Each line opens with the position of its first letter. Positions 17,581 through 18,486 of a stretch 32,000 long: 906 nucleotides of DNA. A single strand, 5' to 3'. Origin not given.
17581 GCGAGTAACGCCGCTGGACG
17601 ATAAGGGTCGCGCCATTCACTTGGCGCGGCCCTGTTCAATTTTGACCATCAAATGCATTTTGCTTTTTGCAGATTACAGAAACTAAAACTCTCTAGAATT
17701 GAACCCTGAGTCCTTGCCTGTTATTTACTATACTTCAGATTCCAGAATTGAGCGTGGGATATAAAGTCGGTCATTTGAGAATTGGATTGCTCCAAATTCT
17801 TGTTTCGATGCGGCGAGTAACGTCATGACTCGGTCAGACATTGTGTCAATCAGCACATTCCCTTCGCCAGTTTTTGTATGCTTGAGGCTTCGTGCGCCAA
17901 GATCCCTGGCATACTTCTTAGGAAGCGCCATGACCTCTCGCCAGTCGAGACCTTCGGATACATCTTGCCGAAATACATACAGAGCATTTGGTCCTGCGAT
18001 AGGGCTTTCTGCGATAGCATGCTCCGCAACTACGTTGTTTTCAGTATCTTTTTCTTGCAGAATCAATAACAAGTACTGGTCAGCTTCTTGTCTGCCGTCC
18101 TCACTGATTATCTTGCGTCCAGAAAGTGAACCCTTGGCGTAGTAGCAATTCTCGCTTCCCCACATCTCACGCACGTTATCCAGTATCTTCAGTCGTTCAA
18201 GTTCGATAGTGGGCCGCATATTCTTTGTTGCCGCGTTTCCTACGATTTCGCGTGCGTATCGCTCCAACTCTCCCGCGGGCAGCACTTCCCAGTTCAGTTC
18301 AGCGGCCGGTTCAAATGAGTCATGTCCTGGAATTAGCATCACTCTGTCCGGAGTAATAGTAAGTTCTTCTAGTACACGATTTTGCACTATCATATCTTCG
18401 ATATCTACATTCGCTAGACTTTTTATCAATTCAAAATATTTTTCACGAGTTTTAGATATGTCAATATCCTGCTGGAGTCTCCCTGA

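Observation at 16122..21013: ORFan island of self-contained expression cassettes between rel-GNAT and nudix-ppa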

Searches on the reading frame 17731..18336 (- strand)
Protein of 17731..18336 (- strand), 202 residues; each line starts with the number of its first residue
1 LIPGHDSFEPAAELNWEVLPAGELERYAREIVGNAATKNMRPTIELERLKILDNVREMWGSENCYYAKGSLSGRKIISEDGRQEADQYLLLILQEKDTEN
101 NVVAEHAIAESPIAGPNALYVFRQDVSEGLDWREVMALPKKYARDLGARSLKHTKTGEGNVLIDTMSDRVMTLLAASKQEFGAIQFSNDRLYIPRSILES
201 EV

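Call 50: predict_structure(alignment_id=A3)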
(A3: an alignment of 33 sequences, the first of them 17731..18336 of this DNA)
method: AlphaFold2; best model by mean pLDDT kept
length: 202 residues; sequences in the alignment: 33
mean_pLDDT: 85.2   pTM: 0.83
mean pLDDT of the five models: 85.2, 83.0, 81.7, 81.3, 81.3
residues with pLDDT >= 90: 116; 70-90: 52; 50-70: 19; < 50: 15
segments of 3 or more residues with pLDDT < 50: 1-8, 74-79
pLDDT, mean of each block of 10 residues (from residue 1): 45 81 94 88 92 98 94 51 74 98 97 88 94 90 92 77 93 95 88 81 55
secondary structure, 60 per line:
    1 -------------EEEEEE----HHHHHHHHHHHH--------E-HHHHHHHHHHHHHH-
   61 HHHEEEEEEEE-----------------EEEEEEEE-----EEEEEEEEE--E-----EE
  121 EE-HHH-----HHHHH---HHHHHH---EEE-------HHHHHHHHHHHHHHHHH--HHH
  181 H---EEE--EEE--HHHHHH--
elements in order: E14-19 H24-35 H46-59 E64-71 E89-96 E102-110 E119-122 H132-136 H140-145 E149-151 H159-175 H178-181 E185-187 E190-192 H195-200

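Call 57: fold_search(model_id=the predicted structure, library=pdb)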
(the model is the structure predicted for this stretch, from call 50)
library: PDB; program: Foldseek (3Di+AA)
matches with E <= 10: 187; with E <= 0.001: 0
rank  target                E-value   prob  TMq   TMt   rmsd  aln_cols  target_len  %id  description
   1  3mgd_B                6.8e-01  0.08  0.20  0.25  17.1       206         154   13  Crystal Structure of predicted acetyltransferase with acetyl-CoA from Clostridium acetobutylicum at the resolution 1.9 (released 2010-04-28)
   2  1z4e_A                7.6e-01  0.11  0.19  0.24  12.6       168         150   10  Crystal structure of transcriptional regulator from Bacillus halodurans C-125 (released 2005-06-21)
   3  6dau_F                9.1e-01  0.06  0.15  0.17  15.3       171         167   12  Crystal structure of E33Q and E41Q mutant forms of the spermidine/spermine N-acetyltransferase SpeG from Vibrio choler (released 2018-07-04)
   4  7xhn_L                9.1e-01  0.05  0.17  0.13  11.2       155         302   10  Structure of human inner kinetochore CCAN-DNA complex (released 2023-01-25)
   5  6bj5_A                9.1e-01  0.02  0.13  0.10  19.6       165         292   13  Structure of the Clinically used Myxomaviral Serine Protease Inhibitor 1 (SERP-1) (released 2018-11-07)
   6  2wj9_A                1.0e+00  0.06  0.18  0.24  13.2       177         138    9  ArdB (released 2010-08-18)
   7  3d8p_B                1.1e+00  0.09  0.19  0.23  12.3       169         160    8  Crystal structure of acetyltransferase of GNAT family (NP_373092.1) from STAPHYLOCOCCUS AUREUS MU50 at 2.20 A resoluti (released 2008-10-28)
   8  6e1x_C                1.1e+00  0.11  0.16  0.18  12.1       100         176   12  Crystal structure of product-bound complex of spermidine/spermine N-acetyltransferase SpeG (released 2019-07-10)
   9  4jly_D                1.2e+00  0.05  0.15  0.17  15.0       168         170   14  Dodecameric structure of spermidine N-acetyltransferase from Vibrio cholerae (released 2013-04-03)
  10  6cx8_B                1.3e+00  0.06  0.15  0.17  12.7       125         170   13  Crystal structure of spermidine/spermine N-acetyltransferase SpeG from Vibrio cholerae in complex with manganese ions. (released 2018-04-18)
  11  4jjx_B                1.3e+00  0.05  0.15  0.17  15.6       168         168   14  Dodecameric structure of spermidine N-acetyltransferase SpeG from Vibrio cholerae O1 biovar eltor (released 2013-04-03)
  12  6cx8_A                1.4e+00  0.05  0.14  0.16  15.8       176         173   12  Crystal structure of spermidine/spermine N-acetyltransferase SpeG from Vibrio cholerae in complex with manganese ions. (released 2018-04-18)
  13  4jjx_C                1.4e+00  0.08  0.15  0.17  11.1       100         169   14  Dodecameric structure of spermidine N-acetyltransferase SpeG from Vibrio cholerae O1 biovar eltor (released 2013-04-03)
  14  6dau_D                1.6e+00  0.06  0.15  0.17  12.6       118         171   14  Crystal structure of E33Q and E41Q mutant forms of the spermidine/spermine N-acetyltransferase SpeG from Vibrio choler (released 2018-07-04)
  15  6dau_B                1.7e+00  0.06  0.15  0.17  12.6       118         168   14  Crystal structure of E33Q and E41Q mutant forms of the spermidine/spermine N-acetyltransferase SpeG from Vibrio choler (released 2018-07-04)
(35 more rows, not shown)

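Call 63: fold_search(model_id=the predicted structure, library=viral)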
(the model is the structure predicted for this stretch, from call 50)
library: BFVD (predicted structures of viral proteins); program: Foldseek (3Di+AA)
matches with E <= 10: 261; with E <= 0.001: 0
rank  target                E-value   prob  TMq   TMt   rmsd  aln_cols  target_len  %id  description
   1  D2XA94                2.7e-01  0.06  0.14  0.16  19.1       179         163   14  Uncharacterized protein [Marseillevirus marseillevirus]
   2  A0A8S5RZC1            3.2e-01  0.08  0.15  0.19  16.5       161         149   12  Uncharacterized protein [Myoviridae sp. ctNQV2]
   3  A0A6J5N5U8            3.3e-01  0.14  0.22  0.27  12.4       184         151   11  GNAT domain containing protein [uncultured Caudovirales phage]
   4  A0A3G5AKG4            5.0e-01  0.23  0.21  0.09  10.6       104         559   12  Class I SAM-dependent methyltransferase [Sylvanvirus sp.]
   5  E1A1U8                6.0e-01  0.09  0.22  0.18  13.9       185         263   13  Primase [Aeromonas phage phiAS4]
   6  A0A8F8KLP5            6.0e-01  0.06  0.15  0.18  15.9       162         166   10  Uncharacterized protein [Clandestinovirus]
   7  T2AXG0                6.3e-01  0.14  0.20  0.23  10.4       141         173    8  (no name in the UniProt tables at hand)
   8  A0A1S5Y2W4            6.3e-01  0.14  0.23  0.19   7.7       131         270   11  Uncharacterized protein [uncultured archaeal virus]
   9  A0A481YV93            6.3e-01  0.07  0.17  0.21  14.4       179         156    9  Uncharacterized protein [Marseillevirus LCMAC102]
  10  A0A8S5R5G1            7.1e-01  0.09  0.19  0.16  12.3       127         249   14  Uncharacterized protein [Ackermannviridae sp. ctaCq7]
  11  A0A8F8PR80            7.1e-01  0.08  0.19  0.25  19.2       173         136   10  Uncharacterized protein [Clandestinovirus]
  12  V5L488                7.1e-01  0.05  0.14  0.12  12.6       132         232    8  (no name in the UniProt tables at hand)
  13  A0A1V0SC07            8.0e-01  0.06  0.16  0.10  15.7       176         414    6  glycylpeptide N-tetradecanoyltransferase [Catovirus CTV1]
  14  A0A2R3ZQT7            9.0e-01  0.14  0.22  0.33   9.0       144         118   10  (no name in the UniProt tables at hand)
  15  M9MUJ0                9.5e-01  0.08  0.19  0.25  14.9       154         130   12  (no name in the UniProt tables at hand)
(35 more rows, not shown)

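Call 72: search_solved_structures(query=A3, max_evalue=10)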
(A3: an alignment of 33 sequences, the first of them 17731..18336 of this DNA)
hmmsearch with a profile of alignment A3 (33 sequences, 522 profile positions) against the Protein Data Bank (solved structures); distinct sequences matched with E-value up to 10: 2.
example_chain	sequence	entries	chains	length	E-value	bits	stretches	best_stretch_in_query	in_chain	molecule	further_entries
5cwh_A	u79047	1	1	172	0.3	13.6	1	160-306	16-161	Designed helical repeat protein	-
6rvr_A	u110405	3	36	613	1.7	11.1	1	181-284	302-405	Portal protein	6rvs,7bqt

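Call 88: search_dna_similar(query=window:17731-18336:-, collection=phages, mode=protein, max_evalue=1, max_rows=10)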
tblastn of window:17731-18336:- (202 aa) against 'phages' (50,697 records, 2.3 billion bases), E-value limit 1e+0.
No match.
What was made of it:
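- Tried and rejected: GenBank phages for the D domain: none (call 88).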

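Call 89: search_dna_similar(query=window:17731-18336:-, collection=plasmids, mode=protein, max_evalue=1, max_rows=10)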
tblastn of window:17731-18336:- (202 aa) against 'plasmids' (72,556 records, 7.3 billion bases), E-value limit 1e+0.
Records with a match: 6; places in all: 7; records where one place covers at least 80% of the query: 4.
Best place of each record, by identity: <60% 6.
By first word of the organism name: Mycolicibacterium 3; Rhodococcus 2; Mycobacterium 1.
By predicted mobility (MOB-suite, as given by PLSDB): mobilizable 4; non-mobilizable 2.
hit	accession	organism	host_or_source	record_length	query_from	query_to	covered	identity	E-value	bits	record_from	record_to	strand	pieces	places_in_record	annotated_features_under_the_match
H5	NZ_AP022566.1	Mycolicibacterium alvei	-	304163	13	181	84%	31.8%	4e-14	77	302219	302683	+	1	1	hypothetical protein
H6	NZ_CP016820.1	Rhodococcus sp. p52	oil-polluted soil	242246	14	181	83%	30.2%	2e-11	69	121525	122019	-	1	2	hypothetical protein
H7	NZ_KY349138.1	Mycolicibacterium sp. CBMA 213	-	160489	14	181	83%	30.2%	2e-10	67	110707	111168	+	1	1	hypothetical protein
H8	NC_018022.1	Mycolicibacterium chubuense NBB4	-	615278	14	181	83%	27.4%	1e-10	67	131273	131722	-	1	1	hypothetical protein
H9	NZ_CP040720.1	Rhodococcus pyridinivorans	prokaryote,Quinoline-degrading ...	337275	47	182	67%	31.6%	9e-8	59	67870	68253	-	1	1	hypothetical protein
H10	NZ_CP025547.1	Mycobacterium paragordonae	Homo sapiens,cultured bacteria,sputum ...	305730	88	181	47%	36.2%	4e-7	57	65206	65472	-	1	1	hypothetical protein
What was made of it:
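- The D C-terminal domain is shared with plasmids of Mycobacteriales, the host's order (call 89).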

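Call 91: get_annotated_region(hit=H5, flank=7000)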
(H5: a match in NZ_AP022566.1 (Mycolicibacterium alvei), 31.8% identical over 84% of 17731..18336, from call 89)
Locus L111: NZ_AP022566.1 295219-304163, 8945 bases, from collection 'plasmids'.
description: Mycolicibacterium alvei strain JCM 12272 plasmid pJCM12272, complete sequence
organism: Mycolicibacterium alvei (NCBI taxid 67081)
taxonomy: Bacteria; Actinomycetota; Actinomycetes; Mycobacteriales; Mycobacteriaceae; Mycolicibacterium; Mycolicibacterium alvei
host: -; source: -; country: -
typing (MOB-suite, as given by PLSDB): non-mobilizable
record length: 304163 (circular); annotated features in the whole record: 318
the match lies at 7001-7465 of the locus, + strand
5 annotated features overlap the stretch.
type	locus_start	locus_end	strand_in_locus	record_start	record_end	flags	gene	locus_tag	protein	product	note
CDS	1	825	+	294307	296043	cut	-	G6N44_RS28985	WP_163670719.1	class I SAM-dependent DNA methyltransferase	-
CDS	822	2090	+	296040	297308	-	-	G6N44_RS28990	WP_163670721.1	restriction endonuclease subunit S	-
CDS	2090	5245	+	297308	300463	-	-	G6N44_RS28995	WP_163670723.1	type I restriction endonuclease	GO:0006304 - DNA modification [Evidence IEA]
CDS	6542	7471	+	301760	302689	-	-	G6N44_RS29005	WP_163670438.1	hypothetical protein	-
CDS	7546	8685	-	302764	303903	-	-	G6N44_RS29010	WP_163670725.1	hypothetical protein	-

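Call 92: get_annotated_region(hit=H6, flank=7000)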
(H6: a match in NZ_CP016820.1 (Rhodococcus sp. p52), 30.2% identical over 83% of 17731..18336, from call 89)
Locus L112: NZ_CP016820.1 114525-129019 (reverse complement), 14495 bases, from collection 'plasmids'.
description: Rhodococcus sp. p52 plasmid pDF02, complete sequence
organism: Rhodococcus sp. p52 (NCBI taxid 935199)
taxonomy: Bacteria; Actinomycetota; Actinomycetes; Mycobacteriales; Nocardiaceae; Rhodococcus; Rhodococcus sp. p52
host: -; source: oil-polluted soil; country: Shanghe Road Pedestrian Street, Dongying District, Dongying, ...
typing (MOB-suite, as given by PLSDB): mobilizable; replicon rep_cluster_1381; relaxase MOBF
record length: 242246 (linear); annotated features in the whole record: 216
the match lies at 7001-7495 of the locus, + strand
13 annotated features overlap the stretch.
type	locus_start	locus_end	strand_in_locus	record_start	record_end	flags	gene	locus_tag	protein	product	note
CDS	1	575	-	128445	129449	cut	-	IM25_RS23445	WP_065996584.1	DUF4192 family protein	-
CDS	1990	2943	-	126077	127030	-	-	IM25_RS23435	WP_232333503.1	amidase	-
CDS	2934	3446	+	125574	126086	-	-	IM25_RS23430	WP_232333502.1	hypothetical protein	-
CDS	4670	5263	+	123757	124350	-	-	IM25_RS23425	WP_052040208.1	NYN domain-containing protein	-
CDS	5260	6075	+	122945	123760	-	-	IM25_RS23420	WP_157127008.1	hypothetical protein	-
CDS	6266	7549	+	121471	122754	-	-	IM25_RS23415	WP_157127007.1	hypothetical protein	-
CDS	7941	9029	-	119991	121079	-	-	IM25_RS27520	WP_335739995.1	hypothetical protein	-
CDS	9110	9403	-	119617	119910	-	-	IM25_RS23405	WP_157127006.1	hypothetical protein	-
CDS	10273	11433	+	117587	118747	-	-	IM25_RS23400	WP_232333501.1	GreA/GreB family elongation factor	GO:0032784 - regulation of DNA-templated transcription elongation [Evidence IEA]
CDS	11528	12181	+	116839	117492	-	-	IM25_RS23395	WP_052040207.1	restriction endonuclease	GO:0009307 - DNA restriction-modification system [Evidence IEA]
CDS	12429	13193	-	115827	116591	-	-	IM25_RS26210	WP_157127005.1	hypothetical protein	-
CDS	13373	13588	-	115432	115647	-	-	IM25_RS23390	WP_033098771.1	hypothetical protein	-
CDS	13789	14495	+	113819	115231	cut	-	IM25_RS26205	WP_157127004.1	hypothetical protein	-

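Call 93: get_annotated_region(hit=H8, flank=7000)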
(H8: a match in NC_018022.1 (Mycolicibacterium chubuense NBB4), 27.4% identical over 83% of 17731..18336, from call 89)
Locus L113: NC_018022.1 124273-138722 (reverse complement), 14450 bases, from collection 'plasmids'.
description: Mycolicibacterium chubuense NBB4 plasmid pMYCCH.01, complete sequence
organism: Mycolicibacterium chubuense NBB4 (NCBI taxid 710421)
taxonomy: Bacteria; Actinomycetota; Actinomycetes; Mycobacteriales; Mycobacteriaceae; Mycolicibacterium; Mycolicibacterium chubuense; Mycolicibacterium chubuense NBB4
host: -; source: -; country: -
typing (MOB-suite, as given by PLSDB): mobilizable; relaxase MOBF,MOBF
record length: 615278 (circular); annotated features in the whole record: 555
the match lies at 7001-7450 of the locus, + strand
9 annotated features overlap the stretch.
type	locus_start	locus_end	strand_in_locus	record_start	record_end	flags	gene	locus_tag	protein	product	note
CDS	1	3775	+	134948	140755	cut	mobF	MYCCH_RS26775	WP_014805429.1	MobF family relaxase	-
CDS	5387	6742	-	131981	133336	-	-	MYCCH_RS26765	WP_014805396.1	IS1380 family transposase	-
CDS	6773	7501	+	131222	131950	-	-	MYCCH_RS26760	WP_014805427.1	hypothetical protein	-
CDS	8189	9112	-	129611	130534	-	-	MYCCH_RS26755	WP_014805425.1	GAF domain-containing protein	-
CDS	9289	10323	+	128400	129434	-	-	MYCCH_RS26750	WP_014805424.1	Methane/Phenol/Toluene Hydroxylase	-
CDS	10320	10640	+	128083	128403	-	-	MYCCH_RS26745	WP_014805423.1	MmoB/DmpM family protein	GO:0006725 - cellular aromatic compound metabolic process [Evidence IEA]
CDS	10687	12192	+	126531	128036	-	-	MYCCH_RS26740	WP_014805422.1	methane monooxygenase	-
CDS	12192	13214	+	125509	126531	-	-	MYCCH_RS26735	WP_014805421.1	2Fe-2S iron-sulfur cluster binding domain-containing protein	-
CDS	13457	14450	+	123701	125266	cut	-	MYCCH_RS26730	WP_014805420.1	NAD(P)/FAD-dependent oxidoreductase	-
